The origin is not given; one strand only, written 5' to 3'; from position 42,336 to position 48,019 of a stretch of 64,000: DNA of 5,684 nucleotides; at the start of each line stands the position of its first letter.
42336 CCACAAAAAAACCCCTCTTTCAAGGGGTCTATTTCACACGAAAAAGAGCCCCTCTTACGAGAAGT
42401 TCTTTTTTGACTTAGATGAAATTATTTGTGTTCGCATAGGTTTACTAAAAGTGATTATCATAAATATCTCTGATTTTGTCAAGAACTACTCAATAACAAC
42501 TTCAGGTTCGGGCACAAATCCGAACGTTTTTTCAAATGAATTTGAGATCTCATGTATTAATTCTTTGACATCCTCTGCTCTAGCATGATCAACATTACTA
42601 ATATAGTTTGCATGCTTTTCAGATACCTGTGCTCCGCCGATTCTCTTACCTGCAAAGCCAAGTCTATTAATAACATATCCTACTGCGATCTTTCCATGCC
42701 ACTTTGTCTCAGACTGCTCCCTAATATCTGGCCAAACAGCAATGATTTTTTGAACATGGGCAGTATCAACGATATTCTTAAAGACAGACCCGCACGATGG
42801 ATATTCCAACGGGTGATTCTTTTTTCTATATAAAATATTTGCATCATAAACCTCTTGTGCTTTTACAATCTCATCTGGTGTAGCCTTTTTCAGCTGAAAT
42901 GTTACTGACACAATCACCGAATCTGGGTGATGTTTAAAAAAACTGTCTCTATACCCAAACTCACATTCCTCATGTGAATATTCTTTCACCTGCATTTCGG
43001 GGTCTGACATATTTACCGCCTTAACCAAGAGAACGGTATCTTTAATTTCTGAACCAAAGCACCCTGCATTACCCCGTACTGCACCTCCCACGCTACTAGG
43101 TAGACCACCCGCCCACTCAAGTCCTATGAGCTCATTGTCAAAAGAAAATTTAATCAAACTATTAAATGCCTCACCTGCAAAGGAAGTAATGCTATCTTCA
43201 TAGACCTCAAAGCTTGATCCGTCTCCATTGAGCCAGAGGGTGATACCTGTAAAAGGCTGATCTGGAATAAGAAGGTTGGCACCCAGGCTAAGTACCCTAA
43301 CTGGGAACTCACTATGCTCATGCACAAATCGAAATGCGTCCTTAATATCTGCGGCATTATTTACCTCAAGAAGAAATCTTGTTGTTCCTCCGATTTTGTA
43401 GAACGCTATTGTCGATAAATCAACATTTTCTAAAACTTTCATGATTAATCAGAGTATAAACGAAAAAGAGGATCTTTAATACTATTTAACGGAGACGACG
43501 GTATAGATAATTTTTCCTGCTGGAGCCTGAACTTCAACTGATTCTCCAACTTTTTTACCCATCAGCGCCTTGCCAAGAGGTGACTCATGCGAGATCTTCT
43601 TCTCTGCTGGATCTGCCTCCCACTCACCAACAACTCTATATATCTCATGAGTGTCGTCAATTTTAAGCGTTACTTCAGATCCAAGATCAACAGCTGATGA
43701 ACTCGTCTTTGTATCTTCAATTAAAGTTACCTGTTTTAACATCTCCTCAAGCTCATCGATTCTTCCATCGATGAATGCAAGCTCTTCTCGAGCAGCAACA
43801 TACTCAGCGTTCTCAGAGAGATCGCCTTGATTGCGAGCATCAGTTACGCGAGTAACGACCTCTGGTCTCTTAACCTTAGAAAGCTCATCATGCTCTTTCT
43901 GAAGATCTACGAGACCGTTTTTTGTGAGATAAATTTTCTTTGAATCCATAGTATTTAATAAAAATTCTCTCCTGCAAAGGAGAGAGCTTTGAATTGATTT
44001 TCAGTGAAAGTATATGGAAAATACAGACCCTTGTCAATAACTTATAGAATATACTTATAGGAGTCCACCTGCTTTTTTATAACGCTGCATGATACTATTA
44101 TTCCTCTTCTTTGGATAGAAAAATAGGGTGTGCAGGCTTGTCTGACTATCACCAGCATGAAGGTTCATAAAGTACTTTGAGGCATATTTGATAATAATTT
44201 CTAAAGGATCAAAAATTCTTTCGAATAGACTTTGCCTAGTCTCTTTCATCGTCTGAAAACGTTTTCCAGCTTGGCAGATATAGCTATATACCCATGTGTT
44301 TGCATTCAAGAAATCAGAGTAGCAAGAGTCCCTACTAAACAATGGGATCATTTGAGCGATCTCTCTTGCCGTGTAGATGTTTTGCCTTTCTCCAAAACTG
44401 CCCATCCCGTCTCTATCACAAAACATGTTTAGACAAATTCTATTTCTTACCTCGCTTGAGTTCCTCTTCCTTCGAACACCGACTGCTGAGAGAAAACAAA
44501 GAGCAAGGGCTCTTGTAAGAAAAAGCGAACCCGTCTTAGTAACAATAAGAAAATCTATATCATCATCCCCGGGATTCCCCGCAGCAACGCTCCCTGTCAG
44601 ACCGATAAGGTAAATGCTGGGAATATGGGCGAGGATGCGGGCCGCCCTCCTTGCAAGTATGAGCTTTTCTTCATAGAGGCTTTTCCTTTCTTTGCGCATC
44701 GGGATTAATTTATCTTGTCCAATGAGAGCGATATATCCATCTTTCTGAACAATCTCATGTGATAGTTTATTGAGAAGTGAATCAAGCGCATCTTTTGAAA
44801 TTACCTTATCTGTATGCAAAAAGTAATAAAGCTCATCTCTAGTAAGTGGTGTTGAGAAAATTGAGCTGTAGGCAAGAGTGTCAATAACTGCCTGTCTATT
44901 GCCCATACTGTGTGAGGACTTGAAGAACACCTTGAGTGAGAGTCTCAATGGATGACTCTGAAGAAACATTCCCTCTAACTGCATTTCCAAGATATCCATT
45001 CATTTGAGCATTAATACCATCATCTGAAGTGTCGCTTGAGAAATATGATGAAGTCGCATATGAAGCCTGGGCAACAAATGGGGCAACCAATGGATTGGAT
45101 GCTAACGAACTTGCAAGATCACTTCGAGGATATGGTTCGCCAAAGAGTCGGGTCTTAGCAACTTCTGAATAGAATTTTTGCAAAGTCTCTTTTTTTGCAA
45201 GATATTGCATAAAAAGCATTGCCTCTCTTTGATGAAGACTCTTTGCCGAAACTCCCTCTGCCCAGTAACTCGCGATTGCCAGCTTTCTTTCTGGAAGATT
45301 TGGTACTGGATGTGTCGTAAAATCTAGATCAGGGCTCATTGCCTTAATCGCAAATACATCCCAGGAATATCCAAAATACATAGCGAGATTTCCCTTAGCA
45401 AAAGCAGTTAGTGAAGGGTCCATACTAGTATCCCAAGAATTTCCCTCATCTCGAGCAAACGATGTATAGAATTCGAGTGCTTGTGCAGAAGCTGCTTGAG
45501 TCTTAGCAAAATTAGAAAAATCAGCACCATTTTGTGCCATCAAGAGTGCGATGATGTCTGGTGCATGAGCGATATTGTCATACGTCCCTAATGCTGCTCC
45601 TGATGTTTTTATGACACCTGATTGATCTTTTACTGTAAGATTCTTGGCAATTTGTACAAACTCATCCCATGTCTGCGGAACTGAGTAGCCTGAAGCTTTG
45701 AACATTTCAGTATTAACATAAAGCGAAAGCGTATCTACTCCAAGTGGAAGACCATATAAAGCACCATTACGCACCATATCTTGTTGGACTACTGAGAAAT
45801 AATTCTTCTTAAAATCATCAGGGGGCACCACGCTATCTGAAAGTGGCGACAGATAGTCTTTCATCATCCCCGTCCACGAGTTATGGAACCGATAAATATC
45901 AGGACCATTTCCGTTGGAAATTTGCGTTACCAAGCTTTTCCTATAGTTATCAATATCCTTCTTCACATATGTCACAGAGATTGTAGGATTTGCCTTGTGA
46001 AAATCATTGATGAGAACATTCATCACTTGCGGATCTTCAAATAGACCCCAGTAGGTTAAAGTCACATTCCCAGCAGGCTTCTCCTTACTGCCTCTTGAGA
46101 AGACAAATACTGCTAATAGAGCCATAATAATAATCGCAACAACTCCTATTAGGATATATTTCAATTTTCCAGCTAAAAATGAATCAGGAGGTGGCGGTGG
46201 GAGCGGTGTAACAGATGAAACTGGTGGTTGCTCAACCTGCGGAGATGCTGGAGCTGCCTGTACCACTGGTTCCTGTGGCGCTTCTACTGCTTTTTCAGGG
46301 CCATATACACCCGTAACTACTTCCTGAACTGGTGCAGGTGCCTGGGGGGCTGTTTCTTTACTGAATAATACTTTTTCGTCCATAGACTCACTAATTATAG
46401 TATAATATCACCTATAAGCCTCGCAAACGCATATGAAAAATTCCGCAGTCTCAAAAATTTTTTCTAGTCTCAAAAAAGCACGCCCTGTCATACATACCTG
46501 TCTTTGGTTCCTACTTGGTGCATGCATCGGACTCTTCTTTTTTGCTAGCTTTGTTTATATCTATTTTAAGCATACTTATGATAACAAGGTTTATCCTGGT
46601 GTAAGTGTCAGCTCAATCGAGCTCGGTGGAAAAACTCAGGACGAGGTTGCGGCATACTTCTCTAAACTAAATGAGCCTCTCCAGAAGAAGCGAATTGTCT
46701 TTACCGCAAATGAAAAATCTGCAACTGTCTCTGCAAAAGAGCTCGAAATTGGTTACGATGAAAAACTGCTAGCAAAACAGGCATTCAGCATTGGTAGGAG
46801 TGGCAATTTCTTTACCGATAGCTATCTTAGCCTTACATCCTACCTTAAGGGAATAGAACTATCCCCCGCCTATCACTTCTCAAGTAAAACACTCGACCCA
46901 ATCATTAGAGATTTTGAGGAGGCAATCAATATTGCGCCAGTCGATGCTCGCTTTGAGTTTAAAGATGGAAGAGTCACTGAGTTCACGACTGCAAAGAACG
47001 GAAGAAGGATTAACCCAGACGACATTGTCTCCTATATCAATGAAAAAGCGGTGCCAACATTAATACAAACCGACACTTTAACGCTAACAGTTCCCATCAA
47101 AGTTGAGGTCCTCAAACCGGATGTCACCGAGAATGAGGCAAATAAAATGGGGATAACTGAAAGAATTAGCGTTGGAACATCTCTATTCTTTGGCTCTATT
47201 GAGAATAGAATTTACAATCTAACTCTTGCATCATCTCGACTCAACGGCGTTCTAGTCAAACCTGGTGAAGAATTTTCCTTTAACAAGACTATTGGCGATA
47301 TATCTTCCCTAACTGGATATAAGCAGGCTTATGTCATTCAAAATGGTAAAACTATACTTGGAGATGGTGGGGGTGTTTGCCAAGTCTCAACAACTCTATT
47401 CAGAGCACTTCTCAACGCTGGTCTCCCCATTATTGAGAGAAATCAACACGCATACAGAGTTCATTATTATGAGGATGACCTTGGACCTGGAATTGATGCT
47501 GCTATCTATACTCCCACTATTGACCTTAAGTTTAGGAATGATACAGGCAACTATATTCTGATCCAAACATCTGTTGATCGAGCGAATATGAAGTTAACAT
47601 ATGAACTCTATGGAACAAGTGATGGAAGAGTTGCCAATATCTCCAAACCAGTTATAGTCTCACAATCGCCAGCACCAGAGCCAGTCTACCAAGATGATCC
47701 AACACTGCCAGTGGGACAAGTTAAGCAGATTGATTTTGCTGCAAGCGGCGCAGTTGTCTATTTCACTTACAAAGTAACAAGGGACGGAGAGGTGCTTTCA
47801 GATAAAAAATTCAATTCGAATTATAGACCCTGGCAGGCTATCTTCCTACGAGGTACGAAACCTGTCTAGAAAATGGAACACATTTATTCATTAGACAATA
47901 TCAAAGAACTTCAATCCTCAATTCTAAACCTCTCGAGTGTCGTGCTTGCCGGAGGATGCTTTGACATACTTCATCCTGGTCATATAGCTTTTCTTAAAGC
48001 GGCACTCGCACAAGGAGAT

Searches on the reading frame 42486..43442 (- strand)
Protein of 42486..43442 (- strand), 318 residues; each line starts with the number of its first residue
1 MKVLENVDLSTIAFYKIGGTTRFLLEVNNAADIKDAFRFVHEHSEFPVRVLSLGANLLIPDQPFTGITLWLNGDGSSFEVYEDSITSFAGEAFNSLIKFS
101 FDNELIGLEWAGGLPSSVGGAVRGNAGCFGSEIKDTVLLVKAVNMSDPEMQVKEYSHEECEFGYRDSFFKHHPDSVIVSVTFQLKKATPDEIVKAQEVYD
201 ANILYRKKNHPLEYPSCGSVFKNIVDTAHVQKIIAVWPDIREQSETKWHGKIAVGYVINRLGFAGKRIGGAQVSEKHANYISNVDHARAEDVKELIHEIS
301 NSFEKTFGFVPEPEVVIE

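Call 11: search_protein_families(library=pfam, proteins=[window:42486-43442:-], max_evalue=0.001)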
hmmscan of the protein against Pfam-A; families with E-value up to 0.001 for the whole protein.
window:42486-43442:- (318 aa): 2 families
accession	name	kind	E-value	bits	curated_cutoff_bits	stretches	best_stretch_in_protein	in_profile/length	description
PF02873.21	MurB_C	-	2.2e-23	82.7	27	1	203-317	10-98/99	UDP-N-acetylenolpyruvoylglucosamine reductase, C-terminal domain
PF01565.28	FAD_binding_4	-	1.7e-10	41.2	26.4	1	24-144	4-130/139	FAD binding domain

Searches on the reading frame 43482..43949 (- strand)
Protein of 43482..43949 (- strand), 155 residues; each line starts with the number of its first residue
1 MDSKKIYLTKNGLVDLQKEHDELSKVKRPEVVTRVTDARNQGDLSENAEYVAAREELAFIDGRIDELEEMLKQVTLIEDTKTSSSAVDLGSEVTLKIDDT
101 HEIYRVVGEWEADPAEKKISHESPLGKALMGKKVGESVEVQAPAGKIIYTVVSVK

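Call 11: search_protein_families(library=pfam, proteins=[window:43482-43949:-], max_evalue=0.001)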
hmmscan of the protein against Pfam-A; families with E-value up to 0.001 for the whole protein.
window:43482-43949:- (155 aa): 2 families
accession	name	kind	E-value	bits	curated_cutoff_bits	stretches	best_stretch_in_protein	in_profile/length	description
PF03449.20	GreA_GreB_N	-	2.9e-26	91.9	24.5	1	6-74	1-69/71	Transcription elongation factor, N-terminal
PF01272.25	GreA_GreB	-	3.4e-25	88.3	26.9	1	84-155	3-76/77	Transcription elongation factor, GreA/GreB, C-term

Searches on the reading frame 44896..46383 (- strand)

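Call 12: search_protein_families(library=pfam, proteins=[window:44896-46383:-], max_evalue=0.001)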
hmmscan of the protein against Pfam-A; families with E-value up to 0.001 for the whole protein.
window:44896-46383:- (495 aa): 2 families
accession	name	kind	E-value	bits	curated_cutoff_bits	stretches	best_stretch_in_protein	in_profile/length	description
PF01547.30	SBP_bac_1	-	1.4e-30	107.8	26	1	118-399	7-304/307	Bacterial extracellular solute-binding protein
PF13416.11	SBP_bac_8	-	2.3e-29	103.5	27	1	124-406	2-254/279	Bacterial extracellular solute-binding protein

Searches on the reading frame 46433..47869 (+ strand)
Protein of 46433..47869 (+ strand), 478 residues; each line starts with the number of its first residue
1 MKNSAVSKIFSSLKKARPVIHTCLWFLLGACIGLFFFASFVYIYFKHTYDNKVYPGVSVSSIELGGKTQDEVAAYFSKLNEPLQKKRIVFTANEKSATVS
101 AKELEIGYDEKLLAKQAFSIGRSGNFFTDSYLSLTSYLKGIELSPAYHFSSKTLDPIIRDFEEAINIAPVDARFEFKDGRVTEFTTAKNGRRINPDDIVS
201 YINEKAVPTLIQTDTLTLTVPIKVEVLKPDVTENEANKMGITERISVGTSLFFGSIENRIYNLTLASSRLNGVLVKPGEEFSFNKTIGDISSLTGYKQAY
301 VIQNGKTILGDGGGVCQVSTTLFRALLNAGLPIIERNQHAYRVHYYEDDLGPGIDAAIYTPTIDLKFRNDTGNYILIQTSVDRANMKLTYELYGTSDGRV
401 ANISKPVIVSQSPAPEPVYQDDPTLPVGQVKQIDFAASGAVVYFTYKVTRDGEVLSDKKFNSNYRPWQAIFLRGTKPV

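Call 12: search_protein_families(library=pfam, proteins=[window:46433-47869:+], max_evalue=0.001)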
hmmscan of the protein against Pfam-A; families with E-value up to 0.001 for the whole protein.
window:46433-47869:+ (478 aa): 3 families
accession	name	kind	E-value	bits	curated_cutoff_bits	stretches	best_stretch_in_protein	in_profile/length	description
PF04294.18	VanW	-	8.6e-44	148.6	27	1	258-388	1-127/130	VanW like protein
PF12229.13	PG_binding_4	-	4.5e-12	46.6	22.1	1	98-204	2-106/117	Putative peptidoglycan binding domain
PF07501.17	G5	-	0.00019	22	23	0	409-476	6-75/75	G5 domain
